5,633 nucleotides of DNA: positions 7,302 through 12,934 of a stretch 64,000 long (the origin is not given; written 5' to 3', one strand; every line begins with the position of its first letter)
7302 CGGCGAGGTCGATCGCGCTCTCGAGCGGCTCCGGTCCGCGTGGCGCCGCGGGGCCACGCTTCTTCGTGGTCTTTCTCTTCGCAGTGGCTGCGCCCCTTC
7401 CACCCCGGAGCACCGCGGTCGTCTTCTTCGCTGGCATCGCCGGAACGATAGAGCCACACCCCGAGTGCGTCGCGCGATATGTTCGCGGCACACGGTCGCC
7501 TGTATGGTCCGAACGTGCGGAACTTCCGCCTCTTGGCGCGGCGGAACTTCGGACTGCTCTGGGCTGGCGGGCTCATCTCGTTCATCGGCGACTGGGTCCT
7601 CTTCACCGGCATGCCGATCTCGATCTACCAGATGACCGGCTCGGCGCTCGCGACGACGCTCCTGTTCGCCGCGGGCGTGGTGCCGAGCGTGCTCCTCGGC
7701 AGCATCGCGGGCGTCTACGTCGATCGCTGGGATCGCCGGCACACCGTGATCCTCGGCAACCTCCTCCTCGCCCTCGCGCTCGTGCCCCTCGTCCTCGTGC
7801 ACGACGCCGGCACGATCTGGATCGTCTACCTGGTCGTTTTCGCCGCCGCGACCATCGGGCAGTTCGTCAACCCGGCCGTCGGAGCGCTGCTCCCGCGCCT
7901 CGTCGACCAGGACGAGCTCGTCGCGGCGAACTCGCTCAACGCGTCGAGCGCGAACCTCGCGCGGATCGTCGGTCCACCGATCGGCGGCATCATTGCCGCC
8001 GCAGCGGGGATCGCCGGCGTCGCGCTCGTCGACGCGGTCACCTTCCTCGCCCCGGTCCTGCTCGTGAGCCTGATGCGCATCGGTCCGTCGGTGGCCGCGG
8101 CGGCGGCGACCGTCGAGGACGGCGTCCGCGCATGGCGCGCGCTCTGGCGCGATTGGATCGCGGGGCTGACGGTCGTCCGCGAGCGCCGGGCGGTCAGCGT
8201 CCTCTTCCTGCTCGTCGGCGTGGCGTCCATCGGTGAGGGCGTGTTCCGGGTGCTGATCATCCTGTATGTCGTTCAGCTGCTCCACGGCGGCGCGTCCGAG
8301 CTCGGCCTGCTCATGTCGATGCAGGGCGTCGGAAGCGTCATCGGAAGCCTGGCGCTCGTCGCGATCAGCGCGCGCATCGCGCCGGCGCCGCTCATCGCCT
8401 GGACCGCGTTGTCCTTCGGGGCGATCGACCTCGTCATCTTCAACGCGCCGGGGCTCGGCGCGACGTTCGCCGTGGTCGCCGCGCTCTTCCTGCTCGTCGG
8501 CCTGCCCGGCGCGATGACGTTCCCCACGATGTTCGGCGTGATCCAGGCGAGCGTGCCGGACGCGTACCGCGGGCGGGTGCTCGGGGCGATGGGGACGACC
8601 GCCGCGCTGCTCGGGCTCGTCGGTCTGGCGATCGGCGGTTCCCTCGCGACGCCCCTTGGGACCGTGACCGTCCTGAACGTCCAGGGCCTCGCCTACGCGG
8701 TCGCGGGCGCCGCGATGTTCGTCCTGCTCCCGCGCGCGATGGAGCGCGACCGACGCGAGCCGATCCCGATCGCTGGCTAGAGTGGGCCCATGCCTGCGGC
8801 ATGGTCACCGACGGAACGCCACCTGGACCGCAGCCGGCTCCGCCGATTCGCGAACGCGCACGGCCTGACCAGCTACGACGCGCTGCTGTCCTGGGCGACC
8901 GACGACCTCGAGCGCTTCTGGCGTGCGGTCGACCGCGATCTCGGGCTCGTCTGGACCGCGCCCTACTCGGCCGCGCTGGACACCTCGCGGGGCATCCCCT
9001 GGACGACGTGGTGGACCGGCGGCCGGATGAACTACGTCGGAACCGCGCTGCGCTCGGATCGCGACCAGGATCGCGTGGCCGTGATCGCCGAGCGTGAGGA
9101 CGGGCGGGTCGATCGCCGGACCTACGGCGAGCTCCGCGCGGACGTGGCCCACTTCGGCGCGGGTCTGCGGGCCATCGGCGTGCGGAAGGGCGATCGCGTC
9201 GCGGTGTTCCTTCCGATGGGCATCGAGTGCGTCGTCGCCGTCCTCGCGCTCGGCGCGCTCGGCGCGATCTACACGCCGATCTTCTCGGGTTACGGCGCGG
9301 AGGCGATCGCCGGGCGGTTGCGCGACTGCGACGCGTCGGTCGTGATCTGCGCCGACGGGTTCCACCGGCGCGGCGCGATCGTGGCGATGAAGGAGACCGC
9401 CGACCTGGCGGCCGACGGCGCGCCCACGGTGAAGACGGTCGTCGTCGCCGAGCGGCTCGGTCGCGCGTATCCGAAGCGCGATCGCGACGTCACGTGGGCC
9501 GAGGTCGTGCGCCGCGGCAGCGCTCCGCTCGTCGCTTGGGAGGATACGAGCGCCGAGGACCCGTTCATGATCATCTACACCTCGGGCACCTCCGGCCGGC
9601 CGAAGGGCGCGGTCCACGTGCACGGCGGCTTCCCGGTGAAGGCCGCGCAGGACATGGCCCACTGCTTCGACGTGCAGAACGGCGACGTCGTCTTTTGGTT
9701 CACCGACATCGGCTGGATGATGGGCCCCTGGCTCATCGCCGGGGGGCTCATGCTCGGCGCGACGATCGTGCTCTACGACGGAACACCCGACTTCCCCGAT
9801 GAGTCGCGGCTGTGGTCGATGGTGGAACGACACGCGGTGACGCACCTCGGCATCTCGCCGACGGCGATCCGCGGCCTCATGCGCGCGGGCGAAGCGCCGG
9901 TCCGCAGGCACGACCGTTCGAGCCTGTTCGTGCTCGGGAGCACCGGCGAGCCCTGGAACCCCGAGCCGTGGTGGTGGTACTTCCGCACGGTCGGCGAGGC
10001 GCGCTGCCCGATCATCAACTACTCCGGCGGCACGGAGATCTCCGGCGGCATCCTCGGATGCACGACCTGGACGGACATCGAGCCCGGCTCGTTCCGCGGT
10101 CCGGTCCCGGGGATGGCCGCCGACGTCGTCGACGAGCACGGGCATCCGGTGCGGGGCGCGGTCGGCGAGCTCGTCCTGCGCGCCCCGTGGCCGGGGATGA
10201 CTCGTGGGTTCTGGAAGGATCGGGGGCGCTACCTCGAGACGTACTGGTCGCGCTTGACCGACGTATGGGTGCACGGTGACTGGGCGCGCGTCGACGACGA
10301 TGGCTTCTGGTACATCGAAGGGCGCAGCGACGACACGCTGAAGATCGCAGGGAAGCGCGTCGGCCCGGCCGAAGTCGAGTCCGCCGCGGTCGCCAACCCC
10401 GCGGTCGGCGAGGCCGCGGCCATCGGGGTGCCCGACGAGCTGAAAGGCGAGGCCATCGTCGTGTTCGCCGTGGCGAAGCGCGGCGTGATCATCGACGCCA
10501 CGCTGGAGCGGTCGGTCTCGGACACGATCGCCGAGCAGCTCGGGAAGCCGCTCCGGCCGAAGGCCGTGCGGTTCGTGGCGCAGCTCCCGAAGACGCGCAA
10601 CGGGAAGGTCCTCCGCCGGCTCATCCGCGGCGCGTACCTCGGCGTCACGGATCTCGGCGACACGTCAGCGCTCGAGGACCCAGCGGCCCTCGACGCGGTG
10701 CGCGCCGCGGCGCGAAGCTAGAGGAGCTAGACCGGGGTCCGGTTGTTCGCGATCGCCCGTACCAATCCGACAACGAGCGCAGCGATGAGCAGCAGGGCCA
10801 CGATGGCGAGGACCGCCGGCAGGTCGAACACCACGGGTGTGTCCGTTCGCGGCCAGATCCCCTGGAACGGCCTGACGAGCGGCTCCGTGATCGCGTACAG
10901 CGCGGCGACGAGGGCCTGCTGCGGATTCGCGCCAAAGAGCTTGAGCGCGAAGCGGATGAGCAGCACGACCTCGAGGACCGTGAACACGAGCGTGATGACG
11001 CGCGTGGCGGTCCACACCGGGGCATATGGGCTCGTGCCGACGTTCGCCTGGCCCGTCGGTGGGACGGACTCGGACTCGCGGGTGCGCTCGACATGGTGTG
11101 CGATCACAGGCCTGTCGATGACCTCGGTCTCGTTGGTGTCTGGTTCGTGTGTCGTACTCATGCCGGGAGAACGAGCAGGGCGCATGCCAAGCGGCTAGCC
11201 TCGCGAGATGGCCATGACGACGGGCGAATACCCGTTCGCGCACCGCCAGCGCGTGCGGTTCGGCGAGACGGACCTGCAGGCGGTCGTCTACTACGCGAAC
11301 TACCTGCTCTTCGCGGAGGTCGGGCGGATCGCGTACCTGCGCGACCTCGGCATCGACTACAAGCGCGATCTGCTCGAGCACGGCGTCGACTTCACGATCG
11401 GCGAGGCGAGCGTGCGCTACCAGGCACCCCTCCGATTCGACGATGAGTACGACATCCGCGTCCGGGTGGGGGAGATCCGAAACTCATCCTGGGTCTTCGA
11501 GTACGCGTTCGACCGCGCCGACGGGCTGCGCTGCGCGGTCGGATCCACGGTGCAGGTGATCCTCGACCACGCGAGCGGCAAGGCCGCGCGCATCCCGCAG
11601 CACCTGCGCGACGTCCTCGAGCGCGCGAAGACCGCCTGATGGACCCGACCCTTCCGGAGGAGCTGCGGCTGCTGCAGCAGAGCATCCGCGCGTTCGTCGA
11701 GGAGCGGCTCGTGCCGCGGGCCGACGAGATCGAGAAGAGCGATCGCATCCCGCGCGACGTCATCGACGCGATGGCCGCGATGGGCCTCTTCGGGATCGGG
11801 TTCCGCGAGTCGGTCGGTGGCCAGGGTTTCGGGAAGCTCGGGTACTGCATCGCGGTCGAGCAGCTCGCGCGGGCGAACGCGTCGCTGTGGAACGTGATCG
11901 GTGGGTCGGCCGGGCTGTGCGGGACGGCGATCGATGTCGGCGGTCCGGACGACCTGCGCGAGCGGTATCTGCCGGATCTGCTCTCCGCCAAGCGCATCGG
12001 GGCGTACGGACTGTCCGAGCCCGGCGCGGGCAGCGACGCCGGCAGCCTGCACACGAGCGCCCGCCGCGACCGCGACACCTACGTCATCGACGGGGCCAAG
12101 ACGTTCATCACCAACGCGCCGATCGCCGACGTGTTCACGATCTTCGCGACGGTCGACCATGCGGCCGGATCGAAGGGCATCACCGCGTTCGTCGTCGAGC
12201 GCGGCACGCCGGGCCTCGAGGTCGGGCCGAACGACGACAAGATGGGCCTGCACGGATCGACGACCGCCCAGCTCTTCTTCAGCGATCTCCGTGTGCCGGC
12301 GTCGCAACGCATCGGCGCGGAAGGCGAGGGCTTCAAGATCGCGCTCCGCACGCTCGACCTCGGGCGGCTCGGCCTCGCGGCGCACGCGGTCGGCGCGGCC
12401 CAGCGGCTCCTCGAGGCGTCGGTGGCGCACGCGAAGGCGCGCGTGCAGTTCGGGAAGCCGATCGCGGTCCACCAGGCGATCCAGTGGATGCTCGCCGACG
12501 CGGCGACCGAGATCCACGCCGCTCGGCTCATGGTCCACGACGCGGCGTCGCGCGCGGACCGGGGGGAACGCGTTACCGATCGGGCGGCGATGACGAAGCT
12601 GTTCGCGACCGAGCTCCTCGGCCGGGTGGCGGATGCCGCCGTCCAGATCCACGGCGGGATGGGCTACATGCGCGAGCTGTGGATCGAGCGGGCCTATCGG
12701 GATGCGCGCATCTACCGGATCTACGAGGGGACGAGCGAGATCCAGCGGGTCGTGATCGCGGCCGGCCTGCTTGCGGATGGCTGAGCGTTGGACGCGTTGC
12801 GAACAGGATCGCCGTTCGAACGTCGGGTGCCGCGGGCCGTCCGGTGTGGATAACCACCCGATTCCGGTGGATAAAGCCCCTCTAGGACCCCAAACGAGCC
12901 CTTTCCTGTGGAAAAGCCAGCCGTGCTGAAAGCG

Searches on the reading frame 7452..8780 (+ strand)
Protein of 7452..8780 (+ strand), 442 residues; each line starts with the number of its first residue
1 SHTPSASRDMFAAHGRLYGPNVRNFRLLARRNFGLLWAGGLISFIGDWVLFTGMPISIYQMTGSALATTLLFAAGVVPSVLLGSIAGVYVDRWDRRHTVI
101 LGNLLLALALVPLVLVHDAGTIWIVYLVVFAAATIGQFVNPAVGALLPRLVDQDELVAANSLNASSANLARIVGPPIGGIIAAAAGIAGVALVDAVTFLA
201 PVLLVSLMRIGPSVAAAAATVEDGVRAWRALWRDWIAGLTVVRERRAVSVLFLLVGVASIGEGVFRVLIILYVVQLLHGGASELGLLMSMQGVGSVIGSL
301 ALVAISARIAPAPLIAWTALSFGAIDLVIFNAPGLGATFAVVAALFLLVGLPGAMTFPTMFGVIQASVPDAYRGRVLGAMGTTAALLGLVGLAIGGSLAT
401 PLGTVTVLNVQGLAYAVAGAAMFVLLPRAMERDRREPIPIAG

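Call 63: search_protein_families(library=pfam, proteins=[window:7452-8780:+], max_evalue=0.00001)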
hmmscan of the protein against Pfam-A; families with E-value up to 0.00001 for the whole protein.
window:7452-8780:+ (442 aa): 2 families
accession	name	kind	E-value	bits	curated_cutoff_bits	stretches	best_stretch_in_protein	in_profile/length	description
PF07690.21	MFS_1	-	6.8e-31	107.9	33.4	2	36-235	1-203/347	Major Facilitator Superfamily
PF05977.19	MFS_3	-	1.7e-26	93.2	27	1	28-432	7-400/524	Transmembrane secretion effector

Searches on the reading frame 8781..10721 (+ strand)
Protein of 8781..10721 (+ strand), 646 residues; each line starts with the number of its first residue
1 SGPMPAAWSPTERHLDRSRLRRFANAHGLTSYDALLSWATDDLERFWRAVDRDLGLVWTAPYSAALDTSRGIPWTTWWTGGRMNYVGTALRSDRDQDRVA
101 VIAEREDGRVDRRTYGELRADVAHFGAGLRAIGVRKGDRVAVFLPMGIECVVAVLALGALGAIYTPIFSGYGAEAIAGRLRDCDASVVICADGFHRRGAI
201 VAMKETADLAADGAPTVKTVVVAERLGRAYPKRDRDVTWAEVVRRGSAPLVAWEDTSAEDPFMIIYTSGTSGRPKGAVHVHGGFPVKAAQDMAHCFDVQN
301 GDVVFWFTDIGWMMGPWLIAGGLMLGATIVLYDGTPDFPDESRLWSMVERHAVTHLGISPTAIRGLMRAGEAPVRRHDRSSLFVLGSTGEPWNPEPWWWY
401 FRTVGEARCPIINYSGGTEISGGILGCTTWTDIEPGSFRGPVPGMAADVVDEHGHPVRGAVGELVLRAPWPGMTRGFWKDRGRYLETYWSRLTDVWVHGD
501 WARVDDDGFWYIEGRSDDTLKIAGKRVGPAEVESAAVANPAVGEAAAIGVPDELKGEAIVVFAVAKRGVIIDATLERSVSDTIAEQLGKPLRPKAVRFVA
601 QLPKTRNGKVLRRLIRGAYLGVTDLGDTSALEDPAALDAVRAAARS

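Call 63: search_protein_families(library=pfam, proteins=[window:8781-10721:+], max_evalue=0.00001)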
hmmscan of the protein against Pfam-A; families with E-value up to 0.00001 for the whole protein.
window:8781-10721:+ (646 aa): 3 families
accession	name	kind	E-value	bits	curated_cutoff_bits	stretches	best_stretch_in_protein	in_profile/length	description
PF00501.34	AMP-binding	-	7.1e-75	252.6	29.9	1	93-478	6-384/384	AMP-binding enzyme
PF13193.12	AMP-binding_C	-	1.5e-22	80.7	24.5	1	531-609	1-76/76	AMP-binding enzyme C-terminal domain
PF16177.11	ACAS_N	-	1.9e-09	37.6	27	1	32-86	1-52/55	Acetyl-coenzyme A synthetase N-terminus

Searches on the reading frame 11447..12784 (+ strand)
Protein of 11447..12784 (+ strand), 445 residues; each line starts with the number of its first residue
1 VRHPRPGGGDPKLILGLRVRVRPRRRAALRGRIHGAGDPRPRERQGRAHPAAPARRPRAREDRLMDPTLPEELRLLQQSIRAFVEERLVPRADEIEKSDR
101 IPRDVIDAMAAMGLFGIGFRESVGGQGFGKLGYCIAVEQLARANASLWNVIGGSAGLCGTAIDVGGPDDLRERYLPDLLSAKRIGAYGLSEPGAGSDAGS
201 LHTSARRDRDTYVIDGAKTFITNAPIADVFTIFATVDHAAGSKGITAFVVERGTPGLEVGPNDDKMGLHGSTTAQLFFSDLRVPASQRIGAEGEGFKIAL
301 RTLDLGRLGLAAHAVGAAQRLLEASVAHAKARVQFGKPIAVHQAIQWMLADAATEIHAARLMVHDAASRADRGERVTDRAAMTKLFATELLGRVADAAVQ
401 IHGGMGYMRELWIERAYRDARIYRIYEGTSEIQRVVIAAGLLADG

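Call 63: search_protein_families(library=pfam, proteins=[window:11447-12784:+], max_evalue=0.00001)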
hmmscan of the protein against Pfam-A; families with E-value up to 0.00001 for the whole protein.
window:11447-12784:+ (445 aa): 4 families
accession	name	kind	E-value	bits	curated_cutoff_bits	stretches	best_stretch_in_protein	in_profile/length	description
PF00441.29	Acyl-CoA_dh_1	-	1e-51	175.5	22.4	1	293-441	1-149/150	Acyl-CoA dehydrogenase, C-terminal domain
PF02771.21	Acyl-CoA_dh_N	-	5.5e-28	98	22.9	1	71-181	2-112/113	Acyl-CoA dehydrogenase, N-terminal domain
PF02770.24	Acyl-CoA_dh_M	-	3.9e-25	88.3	33.3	1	186-280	1-96/97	Acyl-CoA dehydrogenase, middle domain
PF08028.16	Acyl-CoA_dh_2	-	1.2e-22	81.1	22.7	1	308-430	1-133/134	Acyl-CoA dehydrogenase, C-terminal domain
